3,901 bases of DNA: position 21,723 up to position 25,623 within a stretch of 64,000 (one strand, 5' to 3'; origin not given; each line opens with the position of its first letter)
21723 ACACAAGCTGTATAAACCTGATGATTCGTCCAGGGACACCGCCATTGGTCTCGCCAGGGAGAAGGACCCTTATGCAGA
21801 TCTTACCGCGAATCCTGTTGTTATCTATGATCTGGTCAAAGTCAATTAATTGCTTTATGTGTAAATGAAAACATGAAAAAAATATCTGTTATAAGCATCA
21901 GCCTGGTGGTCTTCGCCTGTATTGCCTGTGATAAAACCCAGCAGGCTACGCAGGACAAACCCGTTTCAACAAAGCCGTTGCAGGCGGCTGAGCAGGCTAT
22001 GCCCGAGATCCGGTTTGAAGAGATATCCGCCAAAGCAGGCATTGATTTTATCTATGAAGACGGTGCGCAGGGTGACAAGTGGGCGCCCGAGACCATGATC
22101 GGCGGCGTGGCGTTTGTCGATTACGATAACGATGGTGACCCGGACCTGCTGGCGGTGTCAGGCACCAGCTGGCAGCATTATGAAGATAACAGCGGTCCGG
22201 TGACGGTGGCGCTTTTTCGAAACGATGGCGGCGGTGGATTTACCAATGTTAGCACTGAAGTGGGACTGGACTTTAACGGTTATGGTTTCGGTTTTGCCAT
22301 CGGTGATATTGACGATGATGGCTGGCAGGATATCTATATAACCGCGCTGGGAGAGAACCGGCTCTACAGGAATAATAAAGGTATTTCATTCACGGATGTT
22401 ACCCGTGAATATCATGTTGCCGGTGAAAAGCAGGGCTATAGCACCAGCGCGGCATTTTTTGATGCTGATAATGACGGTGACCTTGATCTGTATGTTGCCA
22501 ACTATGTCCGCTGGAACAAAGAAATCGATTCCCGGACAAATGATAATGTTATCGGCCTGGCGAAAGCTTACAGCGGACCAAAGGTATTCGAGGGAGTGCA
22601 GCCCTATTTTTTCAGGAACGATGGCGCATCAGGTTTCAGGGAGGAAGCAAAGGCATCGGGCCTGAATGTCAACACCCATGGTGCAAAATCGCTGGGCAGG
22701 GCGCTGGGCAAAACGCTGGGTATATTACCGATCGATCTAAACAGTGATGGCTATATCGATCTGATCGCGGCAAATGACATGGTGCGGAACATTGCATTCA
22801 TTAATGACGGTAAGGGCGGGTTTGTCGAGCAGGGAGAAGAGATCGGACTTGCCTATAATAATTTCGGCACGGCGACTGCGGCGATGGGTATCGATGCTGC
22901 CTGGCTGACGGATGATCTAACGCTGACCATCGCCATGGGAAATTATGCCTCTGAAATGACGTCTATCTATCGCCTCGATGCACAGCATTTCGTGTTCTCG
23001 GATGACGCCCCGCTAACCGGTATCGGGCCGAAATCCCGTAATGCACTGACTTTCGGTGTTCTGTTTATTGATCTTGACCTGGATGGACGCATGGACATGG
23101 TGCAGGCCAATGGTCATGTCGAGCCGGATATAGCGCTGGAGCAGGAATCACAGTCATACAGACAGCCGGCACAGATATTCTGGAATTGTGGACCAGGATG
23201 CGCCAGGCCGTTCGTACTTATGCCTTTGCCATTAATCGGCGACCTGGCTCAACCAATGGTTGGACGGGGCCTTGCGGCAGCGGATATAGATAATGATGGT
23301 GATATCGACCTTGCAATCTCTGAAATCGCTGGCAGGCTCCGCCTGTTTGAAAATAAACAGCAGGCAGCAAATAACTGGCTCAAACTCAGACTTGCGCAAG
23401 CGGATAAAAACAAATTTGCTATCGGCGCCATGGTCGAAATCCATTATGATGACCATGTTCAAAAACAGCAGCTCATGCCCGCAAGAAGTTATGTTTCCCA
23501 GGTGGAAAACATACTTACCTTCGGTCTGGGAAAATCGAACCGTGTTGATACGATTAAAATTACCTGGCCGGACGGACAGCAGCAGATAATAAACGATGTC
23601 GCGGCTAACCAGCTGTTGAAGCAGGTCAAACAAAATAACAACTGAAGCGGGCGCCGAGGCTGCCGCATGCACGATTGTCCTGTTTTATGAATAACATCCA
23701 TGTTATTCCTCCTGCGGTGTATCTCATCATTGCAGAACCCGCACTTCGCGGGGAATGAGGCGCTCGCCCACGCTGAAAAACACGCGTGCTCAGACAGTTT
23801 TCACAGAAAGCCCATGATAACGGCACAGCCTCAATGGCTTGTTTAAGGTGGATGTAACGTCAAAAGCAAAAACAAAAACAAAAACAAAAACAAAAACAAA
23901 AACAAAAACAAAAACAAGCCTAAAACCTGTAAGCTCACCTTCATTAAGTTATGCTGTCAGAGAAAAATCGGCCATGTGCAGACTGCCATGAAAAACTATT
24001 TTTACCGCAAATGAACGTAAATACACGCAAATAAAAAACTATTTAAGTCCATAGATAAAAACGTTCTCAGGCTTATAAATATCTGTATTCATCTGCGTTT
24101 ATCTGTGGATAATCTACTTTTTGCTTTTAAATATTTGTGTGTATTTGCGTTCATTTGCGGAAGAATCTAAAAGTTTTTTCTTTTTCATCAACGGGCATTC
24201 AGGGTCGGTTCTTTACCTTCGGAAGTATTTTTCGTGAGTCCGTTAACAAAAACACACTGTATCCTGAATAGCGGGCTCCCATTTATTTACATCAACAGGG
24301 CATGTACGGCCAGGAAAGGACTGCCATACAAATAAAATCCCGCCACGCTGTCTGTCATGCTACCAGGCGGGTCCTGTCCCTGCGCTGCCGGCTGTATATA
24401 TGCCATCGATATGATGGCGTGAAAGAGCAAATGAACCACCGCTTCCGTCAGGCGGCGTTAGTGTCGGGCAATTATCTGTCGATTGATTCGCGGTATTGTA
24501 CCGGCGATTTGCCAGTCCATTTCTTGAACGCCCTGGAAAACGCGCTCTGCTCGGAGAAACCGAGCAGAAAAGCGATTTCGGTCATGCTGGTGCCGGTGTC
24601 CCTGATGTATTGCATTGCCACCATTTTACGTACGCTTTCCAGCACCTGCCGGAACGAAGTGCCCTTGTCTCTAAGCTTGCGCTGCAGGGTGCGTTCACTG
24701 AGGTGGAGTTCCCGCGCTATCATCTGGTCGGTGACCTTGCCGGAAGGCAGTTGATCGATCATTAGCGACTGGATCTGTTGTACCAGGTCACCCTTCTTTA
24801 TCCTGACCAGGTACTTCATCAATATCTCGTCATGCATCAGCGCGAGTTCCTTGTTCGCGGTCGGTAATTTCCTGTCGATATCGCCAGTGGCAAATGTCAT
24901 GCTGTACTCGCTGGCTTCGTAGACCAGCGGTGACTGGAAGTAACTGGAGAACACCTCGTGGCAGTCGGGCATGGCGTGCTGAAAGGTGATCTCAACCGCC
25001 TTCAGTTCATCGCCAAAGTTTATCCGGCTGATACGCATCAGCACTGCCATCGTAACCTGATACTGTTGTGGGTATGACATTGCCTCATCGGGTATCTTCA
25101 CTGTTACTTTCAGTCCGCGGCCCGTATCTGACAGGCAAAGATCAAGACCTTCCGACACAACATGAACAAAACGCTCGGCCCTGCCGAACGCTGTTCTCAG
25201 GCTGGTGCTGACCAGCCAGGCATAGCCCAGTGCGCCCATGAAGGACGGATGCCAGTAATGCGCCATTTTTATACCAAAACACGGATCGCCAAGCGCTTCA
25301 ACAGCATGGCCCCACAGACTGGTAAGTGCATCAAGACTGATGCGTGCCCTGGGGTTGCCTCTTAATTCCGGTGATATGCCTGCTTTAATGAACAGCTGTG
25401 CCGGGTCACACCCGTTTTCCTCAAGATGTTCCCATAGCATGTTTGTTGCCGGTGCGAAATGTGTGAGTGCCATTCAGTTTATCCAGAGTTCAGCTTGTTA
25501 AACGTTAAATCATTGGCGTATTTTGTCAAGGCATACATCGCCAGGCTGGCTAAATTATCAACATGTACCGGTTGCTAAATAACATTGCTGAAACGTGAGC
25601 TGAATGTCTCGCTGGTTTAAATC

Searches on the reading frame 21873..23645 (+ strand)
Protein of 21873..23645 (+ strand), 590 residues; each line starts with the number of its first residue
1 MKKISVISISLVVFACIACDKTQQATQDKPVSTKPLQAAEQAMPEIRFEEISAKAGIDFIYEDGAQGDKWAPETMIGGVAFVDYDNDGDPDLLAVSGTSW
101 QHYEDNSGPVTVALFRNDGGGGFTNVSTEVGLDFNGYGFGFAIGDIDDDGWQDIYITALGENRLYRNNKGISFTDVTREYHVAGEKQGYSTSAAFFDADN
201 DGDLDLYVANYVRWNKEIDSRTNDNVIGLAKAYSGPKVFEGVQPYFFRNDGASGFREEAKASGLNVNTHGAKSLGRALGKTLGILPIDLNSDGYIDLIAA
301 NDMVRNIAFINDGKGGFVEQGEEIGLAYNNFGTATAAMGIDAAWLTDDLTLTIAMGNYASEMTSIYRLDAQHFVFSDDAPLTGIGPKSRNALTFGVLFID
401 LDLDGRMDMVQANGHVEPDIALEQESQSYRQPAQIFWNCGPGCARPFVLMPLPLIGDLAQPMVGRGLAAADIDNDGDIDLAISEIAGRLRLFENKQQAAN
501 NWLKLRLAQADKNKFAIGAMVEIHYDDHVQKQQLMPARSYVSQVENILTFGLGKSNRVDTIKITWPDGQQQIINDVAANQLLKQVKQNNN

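Call 44: search_protein_families(library=pfam, proteins=[window:21873-23645:+], max_evalue=0.00001)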
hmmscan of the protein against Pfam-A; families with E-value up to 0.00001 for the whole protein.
window:21873-23645:+ (590 aa): 3 families
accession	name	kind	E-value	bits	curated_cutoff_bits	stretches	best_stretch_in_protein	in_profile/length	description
PF13517.12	FG-GAP_3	-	7.9e-32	110.1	26.9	2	145-208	1-61/61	FG-GAP-like repeat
PF07593.17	UnbV_ASPIC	-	9.1e-24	83.6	23.4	1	516-582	1-67/68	ASPIC and UnbV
PF01839.29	FG-GAP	-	1.3e-08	34.9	22.1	0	138-170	2-32/37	FG-GAP repeat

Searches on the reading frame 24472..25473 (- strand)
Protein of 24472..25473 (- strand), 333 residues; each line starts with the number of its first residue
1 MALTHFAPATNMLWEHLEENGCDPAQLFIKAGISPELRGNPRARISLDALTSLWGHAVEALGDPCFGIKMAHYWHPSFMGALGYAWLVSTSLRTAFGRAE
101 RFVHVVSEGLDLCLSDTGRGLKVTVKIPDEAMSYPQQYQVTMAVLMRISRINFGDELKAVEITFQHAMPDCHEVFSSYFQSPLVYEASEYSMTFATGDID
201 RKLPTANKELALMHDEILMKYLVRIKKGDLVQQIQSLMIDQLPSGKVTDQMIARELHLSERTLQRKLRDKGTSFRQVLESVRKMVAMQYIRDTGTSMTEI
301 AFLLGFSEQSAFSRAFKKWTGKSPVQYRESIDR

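Call 44: search_protein_families(library=pfam, proteins=[window:24472-25473:-], max_evalue=0.00001)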
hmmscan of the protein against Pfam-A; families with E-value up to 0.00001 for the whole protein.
window:24472-25473:- (333 aa): 3 families
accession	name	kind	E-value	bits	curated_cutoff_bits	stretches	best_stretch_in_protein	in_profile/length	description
PF12625.12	Arabinose_bd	-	1.7e-33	116.7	27.6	1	21-203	1-185/185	Arabinose-binding domain of AraC transcription regulator, N-term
PF12833.13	HTH_18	-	5.3e-23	81.6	33.6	1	252-329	1-79/80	Helix-turn-helix domain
PF00165.29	HTH_AraC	-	6.4e-13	48.9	26.6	1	290-328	1-41/42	Bacterial regulatory helix-turn-helix proteins, AraC family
